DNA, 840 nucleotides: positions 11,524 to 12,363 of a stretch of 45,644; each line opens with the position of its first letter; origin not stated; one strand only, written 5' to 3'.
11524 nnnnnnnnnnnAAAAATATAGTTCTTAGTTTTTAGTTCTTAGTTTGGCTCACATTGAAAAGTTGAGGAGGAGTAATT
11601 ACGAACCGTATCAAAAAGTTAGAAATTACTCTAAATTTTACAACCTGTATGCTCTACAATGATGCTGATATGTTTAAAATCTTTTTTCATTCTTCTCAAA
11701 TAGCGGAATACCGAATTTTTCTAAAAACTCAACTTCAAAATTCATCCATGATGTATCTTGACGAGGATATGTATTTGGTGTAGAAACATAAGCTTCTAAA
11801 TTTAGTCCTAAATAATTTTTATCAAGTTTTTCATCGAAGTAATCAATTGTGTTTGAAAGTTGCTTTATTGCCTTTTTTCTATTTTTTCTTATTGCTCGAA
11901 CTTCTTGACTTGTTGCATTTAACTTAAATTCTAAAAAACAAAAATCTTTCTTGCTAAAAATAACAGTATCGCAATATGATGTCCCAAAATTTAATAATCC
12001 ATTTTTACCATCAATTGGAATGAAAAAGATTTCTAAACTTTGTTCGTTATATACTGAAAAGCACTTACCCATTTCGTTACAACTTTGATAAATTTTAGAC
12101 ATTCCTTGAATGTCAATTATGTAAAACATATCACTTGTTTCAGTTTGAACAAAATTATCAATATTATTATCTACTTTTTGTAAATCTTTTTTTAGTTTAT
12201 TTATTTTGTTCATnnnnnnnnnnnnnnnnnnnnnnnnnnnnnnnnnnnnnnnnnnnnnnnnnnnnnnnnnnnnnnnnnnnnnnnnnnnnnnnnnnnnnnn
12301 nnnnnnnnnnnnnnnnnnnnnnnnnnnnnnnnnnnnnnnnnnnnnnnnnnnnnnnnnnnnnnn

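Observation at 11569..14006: ABC/SMC-type ATPase translationally coupled to a 179-aa mini PD-(D/E)XK-like protein: candidate undescribed two-gene defence cassette, bracketed by inverted repeat elements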

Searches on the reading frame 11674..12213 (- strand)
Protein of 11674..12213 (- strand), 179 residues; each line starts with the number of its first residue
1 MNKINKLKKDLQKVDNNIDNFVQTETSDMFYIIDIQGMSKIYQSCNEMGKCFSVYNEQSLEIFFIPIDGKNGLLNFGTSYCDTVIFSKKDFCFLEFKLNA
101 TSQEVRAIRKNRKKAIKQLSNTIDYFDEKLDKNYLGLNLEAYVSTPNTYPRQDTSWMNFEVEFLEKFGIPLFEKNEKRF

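Call 3: search_protein_families(library=pfam, proteins=[window:11674-12213:-], max_evalue=1)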
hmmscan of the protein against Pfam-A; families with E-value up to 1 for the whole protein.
window:11674-12213:- (179 aa): 5 families
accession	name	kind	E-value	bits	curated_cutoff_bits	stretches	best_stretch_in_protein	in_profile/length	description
PF01920.25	Prefoldin_2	-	0.061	13.7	27.6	0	82-132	44-94/106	Prefoldin subunit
PF01579.23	DUF19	-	0.071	13.4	23.2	1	31-97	27-88/157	Domain of unknown function (DUF19)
PF02179.21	BAG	-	0.091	13.7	23.4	1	106-129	55-78/78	BAG domain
PF14142.11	YrzO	-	0.12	12.8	27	1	104-133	16-45/46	YrzO-like protein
PF22905.2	Hydro_N_hd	-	0.24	11.7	27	0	2-38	118-154/195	Hydrolase N-terminal helical domain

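Call 4: search_protein_families(library=padloc, proteins=[window:11674-12213:-], max_evalue=1)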
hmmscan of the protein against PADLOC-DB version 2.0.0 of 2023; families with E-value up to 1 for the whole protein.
window:11674-12213:- (179 aa): 1 family
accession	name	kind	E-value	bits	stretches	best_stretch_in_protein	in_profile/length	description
PDLC04563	PDC-M29B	-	2.9e-09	35.3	1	23-169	12-153/164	-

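Call 5: search_protein_families(library=ncbifam, proteins=[window:11674-12213:-], max_evalue=1)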
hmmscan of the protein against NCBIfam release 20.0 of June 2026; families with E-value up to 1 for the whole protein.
window:11674-12213:- (179 aa): 0 families

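Call 15: find_homologous_proteins(query=window:11674-12213:-, max_evalue=0.001)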
Query window:11674-12213:- (179 aa): 158 proteins with E <= 0.001 among 191 candidates; the best 120 are listed.
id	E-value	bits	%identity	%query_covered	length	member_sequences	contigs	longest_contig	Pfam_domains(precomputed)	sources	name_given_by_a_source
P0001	4.6e-114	396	100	100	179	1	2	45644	-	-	-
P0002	4.0e-77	276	70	100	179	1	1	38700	-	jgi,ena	-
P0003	2.4e-71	257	67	100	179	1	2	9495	-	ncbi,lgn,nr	ncbi:MAG: hypothetical protein K9H64_23215 [Bacteroidales bacterium]|nr:hypothetical protein [Bacter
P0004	1.6e-69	251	63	100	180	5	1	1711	-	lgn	-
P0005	1.2e-68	248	63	100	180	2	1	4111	-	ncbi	-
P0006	2.0e-66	241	62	100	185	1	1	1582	-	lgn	-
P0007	1.0e-64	236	64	100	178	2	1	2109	-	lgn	-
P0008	6.7e-59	217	58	100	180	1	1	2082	-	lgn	-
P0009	9.5e-59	216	58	96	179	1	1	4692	-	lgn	-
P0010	8.4e-57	210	59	94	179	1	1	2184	-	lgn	-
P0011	1.2e-55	206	53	100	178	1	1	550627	-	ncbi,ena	-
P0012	2.0e-50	189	51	100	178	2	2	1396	-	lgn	-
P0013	3.0e-50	188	53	92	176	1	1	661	-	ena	-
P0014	1.2e-49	186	54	88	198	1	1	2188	-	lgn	-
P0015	1.8e-49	186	50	99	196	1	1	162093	-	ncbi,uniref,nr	ncbi:hypothetical protein VB711_04225 [Cronbergia sp. UHCC 0137]|uniref:hypothetical protein n=1 Tax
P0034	2.6e-45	172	51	100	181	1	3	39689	-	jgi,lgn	jgi:hypothetical protein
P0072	1.2e-42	164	46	99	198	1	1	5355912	-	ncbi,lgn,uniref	ncbi:hypothetical protein [Pseudanabaena minima]|uniref:hypothetical protein n=1 Tax=Pseudanabaena m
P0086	1.3e-41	160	44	99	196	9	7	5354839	-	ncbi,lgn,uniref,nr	ncbi:MAG: hypothetical protein ACKO9I_17030 [Sphaerospermopsis kisseleviana]|uniref:Uncharacterized 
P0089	1.9e-41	160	62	72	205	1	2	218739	-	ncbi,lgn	ncbi:hypothetical protein [Bacteroides graminisolvens]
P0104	4.7e-40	155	44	99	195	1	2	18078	-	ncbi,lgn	ncbi:MAG: hypothetical protein AB8G11_16135 [Saprospiraceae bacterium]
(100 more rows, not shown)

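Call 18: find_encoding_contigs(protein=P0002, flank=10000, max_places=2)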
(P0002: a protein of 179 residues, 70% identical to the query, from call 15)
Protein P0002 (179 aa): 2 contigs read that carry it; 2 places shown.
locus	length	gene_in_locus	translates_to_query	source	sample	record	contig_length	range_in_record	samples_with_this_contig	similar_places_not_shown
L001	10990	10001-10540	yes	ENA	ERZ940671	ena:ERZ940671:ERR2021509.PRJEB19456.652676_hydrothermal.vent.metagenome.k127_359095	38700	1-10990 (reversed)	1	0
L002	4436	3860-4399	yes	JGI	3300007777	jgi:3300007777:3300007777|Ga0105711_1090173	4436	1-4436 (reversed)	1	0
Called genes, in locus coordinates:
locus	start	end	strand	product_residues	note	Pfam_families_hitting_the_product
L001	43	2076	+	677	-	PF00270:DEAD (faint), PF04851:ResIII, PF17757:UvrB_inter, PF27431:UvrB_3rd, PF00271:Helicase_C, PF12344:UvrB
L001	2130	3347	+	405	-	-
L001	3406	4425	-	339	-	PF03372:Exo_endo_phos (weak), PF19580:Exo_endo_phos_3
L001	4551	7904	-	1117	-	PF23748:Beta-prop_LRRK2 (faint), PF07494:Reg_prop (weak), PF07495:Y_Y_Y, PF02518:HATPase_c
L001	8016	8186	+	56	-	-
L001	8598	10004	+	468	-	PF13175:AAA_15, PF13304:AAA_21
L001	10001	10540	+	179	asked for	-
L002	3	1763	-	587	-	?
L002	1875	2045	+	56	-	-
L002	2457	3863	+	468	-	PF13175:AAA_15, PF13304:AAA_21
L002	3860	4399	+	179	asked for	-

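Call 19: find_encoding_contigs(protein=P0011, flank=10000, max_places=2)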
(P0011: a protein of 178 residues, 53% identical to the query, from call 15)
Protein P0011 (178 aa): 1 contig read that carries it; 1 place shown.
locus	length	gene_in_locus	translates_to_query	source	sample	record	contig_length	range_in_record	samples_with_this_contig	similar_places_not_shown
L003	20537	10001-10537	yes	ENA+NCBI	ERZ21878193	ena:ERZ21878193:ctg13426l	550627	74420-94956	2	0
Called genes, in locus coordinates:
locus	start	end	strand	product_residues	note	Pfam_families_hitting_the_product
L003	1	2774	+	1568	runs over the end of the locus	PF00873:ACR_tran, PF03176:MMPL, PF00005:ABC_tran, PF13304:AAA_21 (faint)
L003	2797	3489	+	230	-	-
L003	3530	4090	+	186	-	PF13576:Pentapeptide_3 (faint), PF13599:Pentapeptide_4, PF23894:LD_SV2 (weak), PF13599:Pentapeptide_4, PF00805:Pentapeptide (weak)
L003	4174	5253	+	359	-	PF01548:DEDD_Tnp_IS110, PF02371:Transposase_20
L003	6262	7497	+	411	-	-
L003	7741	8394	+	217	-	PF26757:DUF8250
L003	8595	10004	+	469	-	PF13175:AAA_15, PF13304:AAA_21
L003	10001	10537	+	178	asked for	-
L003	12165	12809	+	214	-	-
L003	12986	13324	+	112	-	PF01022:HTH_5, PF12802:MarR_2 (weak), PF12840:HTH_20, PF13412:HTH_24 (weak), PF08279:HTH_11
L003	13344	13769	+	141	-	PF01451:LMWPc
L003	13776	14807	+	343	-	PF01758:SBF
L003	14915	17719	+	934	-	PF02463:SMC_N (faint), PF03193:RsgA_GTPase (faint), PF13191:AAA_16 (faint), PF13555:AAA_29 (faint), PF20703:nSTAND1 (faint), PF17760:UvrA_inter, PF17755:UvrA_DNA-bind, PF00005:ABC_tran (weak), +4 more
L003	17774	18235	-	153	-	-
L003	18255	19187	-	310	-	-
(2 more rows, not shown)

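Call 20: find_encoding_contigs(protein=P0072, flank=10000, max_places=2)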
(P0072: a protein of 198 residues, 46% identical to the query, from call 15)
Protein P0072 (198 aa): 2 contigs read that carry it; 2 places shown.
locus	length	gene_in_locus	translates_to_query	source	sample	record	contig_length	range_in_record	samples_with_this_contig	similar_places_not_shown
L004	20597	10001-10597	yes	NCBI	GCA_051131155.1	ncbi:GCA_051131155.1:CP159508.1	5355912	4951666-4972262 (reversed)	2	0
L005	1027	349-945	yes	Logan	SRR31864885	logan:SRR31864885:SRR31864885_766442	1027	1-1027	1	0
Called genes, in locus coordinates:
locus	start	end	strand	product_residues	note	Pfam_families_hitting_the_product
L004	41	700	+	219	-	PF01073:3Beta_HSD, PF01370:Epimerase, PF05368:NmrA, PF13460:NAD_binding_10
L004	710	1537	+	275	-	PF00106:adh_short, PF01370:Epimerase (weak), PF08643:DUF1776 (weak), PF08659:KR, PF13561:adh_short_C2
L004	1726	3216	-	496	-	PF03816:LytR_cpsA_psr, PF13399:LytR_C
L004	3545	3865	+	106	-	PF08872:KGK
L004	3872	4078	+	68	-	-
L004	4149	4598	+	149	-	PF12049:DUF3531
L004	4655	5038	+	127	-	PF00903:Glyoxalase, PF13669:Glyoxalase_4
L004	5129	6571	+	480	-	-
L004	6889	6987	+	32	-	PF02529:PetG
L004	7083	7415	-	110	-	-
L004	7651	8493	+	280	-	PF01716:MSP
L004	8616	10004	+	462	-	PF13175:AAA_15, PF13304:AAA_21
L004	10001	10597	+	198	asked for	-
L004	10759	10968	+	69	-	-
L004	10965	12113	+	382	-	PF03050:DDE_Tnp_IS66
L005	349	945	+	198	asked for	-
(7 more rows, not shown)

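Call 21: find_encoding_contigs(protein=P0089, flank=10000, max_places=2)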
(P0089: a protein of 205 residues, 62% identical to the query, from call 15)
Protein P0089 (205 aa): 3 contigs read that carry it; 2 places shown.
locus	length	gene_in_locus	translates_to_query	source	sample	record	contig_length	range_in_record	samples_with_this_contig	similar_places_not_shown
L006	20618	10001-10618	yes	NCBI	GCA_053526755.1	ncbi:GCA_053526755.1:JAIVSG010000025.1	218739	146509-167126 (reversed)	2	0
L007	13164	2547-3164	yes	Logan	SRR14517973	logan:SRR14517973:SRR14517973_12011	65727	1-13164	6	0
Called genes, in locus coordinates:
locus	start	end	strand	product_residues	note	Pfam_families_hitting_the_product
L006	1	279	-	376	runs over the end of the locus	PF02463:SMC_N (faint), PF11398:DUF2813 (faint), PF13175:AAA_15, PF13304:AAA_21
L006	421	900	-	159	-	PF01510:Amidase_2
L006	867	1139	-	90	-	-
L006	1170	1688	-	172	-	PF18291:HU-HIG, PF00216:Bac_DNA_binding (weak)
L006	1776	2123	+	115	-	PF14053:DUF4248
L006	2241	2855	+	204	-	PF19570:DUF6088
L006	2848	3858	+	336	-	PF08843:AbiEii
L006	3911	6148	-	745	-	PF13155:Toprim_2, PF13401:AAA_22 (faint), PF03796:DnaB_C, PF13481:AAA_25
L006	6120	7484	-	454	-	PF14297:Lin1244_N, PF25200:DUF7833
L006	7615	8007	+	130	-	-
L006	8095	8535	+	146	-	-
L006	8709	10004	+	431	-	PF13304:AAA_21 (faint), PF13175:AAA_15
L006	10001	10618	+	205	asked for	-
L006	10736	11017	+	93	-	-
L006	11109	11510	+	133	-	-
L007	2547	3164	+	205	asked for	-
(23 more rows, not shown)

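Call 28: find_encoding_contigs(protein=P0001, flank=10000, max_places=4)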
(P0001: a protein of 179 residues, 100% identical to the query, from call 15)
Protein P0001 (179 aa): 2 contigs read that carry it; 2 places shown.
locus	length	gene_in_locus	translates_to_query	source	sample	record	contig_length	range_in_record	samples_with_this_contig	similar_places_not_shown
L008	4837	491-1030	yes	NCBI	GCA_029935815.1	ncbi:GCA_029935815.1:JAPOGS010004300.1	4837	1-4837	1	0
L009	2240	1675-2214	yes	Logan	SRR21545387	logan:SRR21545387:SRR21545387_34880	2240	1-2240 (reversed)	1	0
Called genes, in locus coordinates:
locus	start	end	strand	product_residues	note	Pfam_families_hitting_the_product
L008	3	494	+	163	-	?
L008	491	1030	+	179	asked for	-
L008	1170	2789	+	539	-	PF07495:Y_Y_Y (faint)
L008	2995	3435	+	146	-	PF06841:Phage_T4_gp19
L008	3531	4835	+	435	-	?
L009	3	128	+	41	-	?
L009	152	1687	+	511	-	PF13175:AAA_15, PF13304:AAA_21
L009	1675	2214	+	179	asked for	-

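Call 29: find_encoding_contigs(protein=P0003, flank=10000, max_places=3)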
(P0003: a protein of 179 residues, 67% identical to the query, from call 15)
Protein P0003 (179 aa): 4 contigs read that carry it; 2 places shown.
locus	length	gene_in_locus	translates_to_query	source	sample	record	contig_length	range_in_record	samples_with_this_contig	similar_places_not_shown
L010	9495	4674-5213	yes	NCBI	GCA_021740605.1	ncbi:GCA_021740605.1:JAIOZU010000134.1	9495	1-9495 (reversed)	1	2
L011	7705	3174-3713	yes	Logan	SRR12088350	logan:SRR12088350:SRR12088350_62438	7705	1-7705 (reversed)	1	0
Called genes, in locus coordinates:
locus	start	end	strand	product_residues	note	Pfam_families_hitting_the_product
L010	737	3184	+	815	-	PF01588:tRNA_bind, PF03483:B3_4, PF03484:B5, PF17759:tRNA_synthFbeta, PF03147:FDX-ACB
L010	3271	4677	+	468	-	PF13175:AAA_15, PF13304:AAA_21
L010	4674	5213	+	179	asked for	-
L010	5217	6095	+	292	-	PF13641:Glyco_tranf_2_3 (weak), PF00535:Glycos_transf_2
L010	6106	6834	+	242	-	PF02353:CMAS (weak), PF13489:Methyltransf_23 (weak), PF08241:Methyltransf_11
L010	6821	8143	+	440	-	PF04422:FrhB_FdhB_N, PF04432:FrhB_FdhB_C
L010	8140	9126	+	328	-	PF03706:LPG_synthase_TM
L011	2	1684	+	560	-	?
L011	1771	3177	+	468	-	PF13175:AAA_15, PF13304:AAA_21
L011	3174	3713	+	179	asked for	-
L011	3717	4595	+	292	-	PF13641:Glyco_tranf_2_3 (weak), PF00535:Glycos_transf_2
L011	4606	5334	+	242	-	PF02353:CMAS (weak), PF13489:Methyltransf_23 (weak), PF08241:Methyltransf_11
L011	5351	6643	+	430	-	PF04422:FrhB_FdhB_N, PF04432:FrhB_FdhB_C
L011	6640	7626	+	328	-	PF03706:LPG_synthase_TM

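Call 30: predict_structure(alignment_id=A3)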
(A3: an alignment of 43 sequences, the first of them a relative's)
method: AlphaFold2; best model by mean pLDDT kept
length: 179 residues; sequences in the alignment: 43
mean_pLDDT: 93.4   pTM: 0.90
mean pLDDT of the five models: 93.4, 93.2, 93.2, 92.7, 92.5
residues with pLDDT >= 90: 146; 70-90: 31; 50-70: 2; < 50: 0
segments of 3 or more residues with pLDDT < 50: none
pLDDT, mean of each block of 10 residues (from residue 1): 88 93 96 90 90 95 94 83 97 95 93 97 97 97 94 89 98 97
secondary structure, 60 per line:
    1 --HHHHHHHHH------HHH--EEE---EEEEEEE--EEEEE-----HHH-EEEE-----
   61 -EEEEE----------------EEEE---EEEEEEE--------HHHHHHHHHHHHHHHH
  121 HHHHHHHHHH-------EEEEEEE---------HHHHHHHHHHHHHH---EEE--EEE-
elements in order: H3-11 E23-25 E29-35 E38-42 E52-55 E62-66 E83-86 E90-96 H105-130 E138-144 H154-167 E171-173 E176-178

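Call 33: fold_search(model_id=the predicted structure, library=pdb)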
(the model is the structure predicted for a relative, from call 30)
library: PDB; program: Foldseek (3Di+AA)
matches with E <= 10: 681; with E <= 0.001: 0
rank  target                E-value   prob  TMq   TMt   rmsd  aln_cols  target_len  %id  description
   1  1dc1_A                5.1e-03  0.92  0.38  0.25  11.4       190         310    7  RESTRICTION ENZYME BSOBI/DNA COMPLEX STRUCTURE: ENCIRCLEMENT OF THE DNA AND HISTIDINE-CATALYZED HYDROLYSIS WITHIN A CA (released 2001-02-21)
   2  1dc1_B                7.4e-03  0.92  0.40  0.26  11.4       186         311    9  RESTRICTION ENZYME BSOBI/DNA COMPLEX STRUCTURE: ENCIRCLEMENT OF THE DNA AND HISTIDINE-CATALYZED HYDROLYSIS WITHIN A CA (released 2001-02-21)
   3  5lhc_A                5.7e-02  0.97  0.37  0.13   3.3        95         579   10  The structure of D456A mutant of Nt.BspD6I nicking endonuclease at 0.24 nm resolution . (released 2017-08-16)
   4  6qnz_B                6.4e-02  0.97  0.37  0.13   3.3        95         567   12  Crystal structure of the site-specific DNA nickase N.BspD6I E418A Mutant (released 2020-03-04)
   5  5liq_B                6.4e-02  0.92  0.36  0.13   3.9        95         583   13  The structure of C160S,C508S,C578S mutant of Nt.BspD6I nicking endonuclease at 0.185 nm resolution . (released 2017-08-02)
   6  6qnz_A                9.8e-02  0.94  0.37  0.13   3.3        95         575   12  Crystal structure of the site-specific DNA nickase N.BspD6I E418A Mutant (released 2020-03-04)
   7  5liz                  1.1e-01  0.93  0.37  0.13   3.3        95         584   12  The structure of Nt.BspD6I nicking endonuclease with all cysteines mutated by serine residues at 0.19 nm resolution . (released 2017-08-02)
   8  5lhc_B                1.2e-01  0.92  0.37  0.13   3.3        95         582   10  The structure of D456A mutant of Nt.BspD6I nicking endonuclease at 0.24 nm resolution . (released 2017-08-16)
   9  5liq_A                1.3e-01  0.92  0.37  0.13   3.3        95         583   12  The structure of C160S,C508S,C578S mutant of Nt.BspD6I nicking endonuclease at 0.185 nm resolution . (released 2017-08-02)
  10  2ewf                  1.4e-01  0.91  0.37  0.13   3.3        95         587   12  Crystal structure of the site-specific DNA nickase N.BspD6I (released 2006-11-21)
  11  1zp7_A                1.8e-01  0.11  0.19  0.21  13.2       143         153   10  The structure of Bacillus subtilis RecU Holliday junction resolvase and its role in substrate selection and sequence s (released 2005-09-20)
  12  8dgc_A                2.1e-01  0.11  0.27  0.04  13.9       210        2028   13  Avs3 bound to phage PhiV-1 terminase (released 2022-08-03)
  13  1fok_A                2.2e-01  0.47  0.32  0.12   6.3       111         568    4  STRUCTURE OF RESTRICTION ENDONUCLEASE FOKI BOUND TO DNA (released 1997-12-03)
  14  7e8r                  2.3e-01  0.44  0.30  0.18   5.9       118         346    8  EcoT38I restriction endonuclease (released 2022-03-02)
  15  7edb_A                2.5e-01  0.38  0.30  0.18   6.4       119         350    7  EcoT38I restriction endonuclease complexed with DNA (released 2022-03-16)
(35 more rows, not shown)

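Call 44: fold_search(model_id=the predicted structure, library=viral)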
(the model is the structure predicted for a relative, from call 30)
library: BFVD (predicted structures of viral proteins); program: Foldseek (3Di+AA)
matches with E <= 10: 654; with E <= 0.001: 0
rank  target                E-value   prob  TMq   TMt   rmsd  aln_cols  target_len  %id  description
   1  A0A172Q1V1            9.4e-03  0.44  0.25  0.25  15.3       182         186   10  Uncharacterized protein [Escherichia phage MX01]
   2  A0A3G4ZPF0            1.3e-02  0.41  0.24  0.10  14.2       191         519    9  Uncharacterized protein [Terrestrivirus sp.]
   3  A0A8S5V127            1.4e-02  0.18  0.15  0.10  18.3       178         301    9  Endonuclease I [Siphoviridae sp. ct3r22]
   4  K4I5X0                3.2e-02  0.66  0.27  0.25   5.7        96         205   16  Uncharacterized protein [Salmonella phage STML-198]
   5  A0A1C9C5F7            3.9e-02  0.18  0.22  0.13  15.4       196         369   11  C2H2-type domain-containing protein [Heterosigma akashiwo virus 01]
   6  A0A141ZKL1            5.6e-02  0.63  0.30  0.15   6.2       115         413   11  (no name in the UniProt tables at hand)
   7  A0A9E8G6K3            6.0e-02  0.16  0.19  0.14  12.8       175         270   11  (no name in the UniProt tables at hand)
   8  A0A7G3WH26            6.3e-02  0.63  0.31  0.33   5.5       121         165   16  Putative endodeoxyribonuclease I [Arthronema virus TR020]
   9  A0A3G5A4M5            6.3e-02  0.41  0.22  0.10   9.0       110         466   10  C2H2-type domain-containing protein [Harvfovirus sp.]
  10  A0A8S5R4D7            6.8e-02  0.87  0.35  0.29   5.8       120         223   17  Uncharacterized protein [Podoviridae sp. ct8nN1]
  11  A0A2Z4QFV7            7.6e-02  0.30  0.29  0.31  14.0       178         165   10  (no name in the UniProt tables at hand)
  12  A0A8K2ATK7            8.6e-02  0.06  0.14  0.13  14.6       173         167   12  (no name in the UniProt tables at hand)
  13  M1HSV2                9.2e-02  0.30  0.21  0.13  10.2       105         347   15  (no name in the UniProt tables at hand)
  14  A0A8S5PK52            1.1e-01  0.41  0.25  0.20   5.9       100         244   12  Restriction endonuclease [Siphoviridae sp. ctXBp18]
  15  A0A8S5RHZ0            1.1e-01  0.12  0.22  0.19  12.4       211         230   11  Putative ATP-dependent RNA helicase [virus sp. ctML55]
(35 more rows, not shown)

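Call 52: search_protein_families(library=padloc, alignment_id=A3, max_evalue=0.001)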
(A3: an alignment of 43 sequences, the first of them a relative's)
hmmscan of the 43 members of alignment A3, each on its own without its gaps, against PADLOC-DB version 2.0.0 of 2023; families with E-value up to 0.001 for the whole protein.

A. member 1, P0001 (179 aa): 1 family
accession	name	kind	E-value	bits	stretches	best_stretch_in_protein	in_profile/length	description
PDLC04563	PDC-M29B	-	2.9e-09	35.3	1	23-169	12-153/164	-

B. families by the number of members that match (of 43 scanned): 5 families
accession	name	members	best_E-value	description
PDLC04563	PDC-M29B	43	5e-13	-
PDLC04477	PDC-M16B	3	7.3e-06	-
PDLC04564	PDC-M29B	2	1.3e-05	-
PDLC04667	PDC-M47B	2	9.2e-05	-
PDLC03076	Specificity_I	1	0.00064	Type I specificity subunit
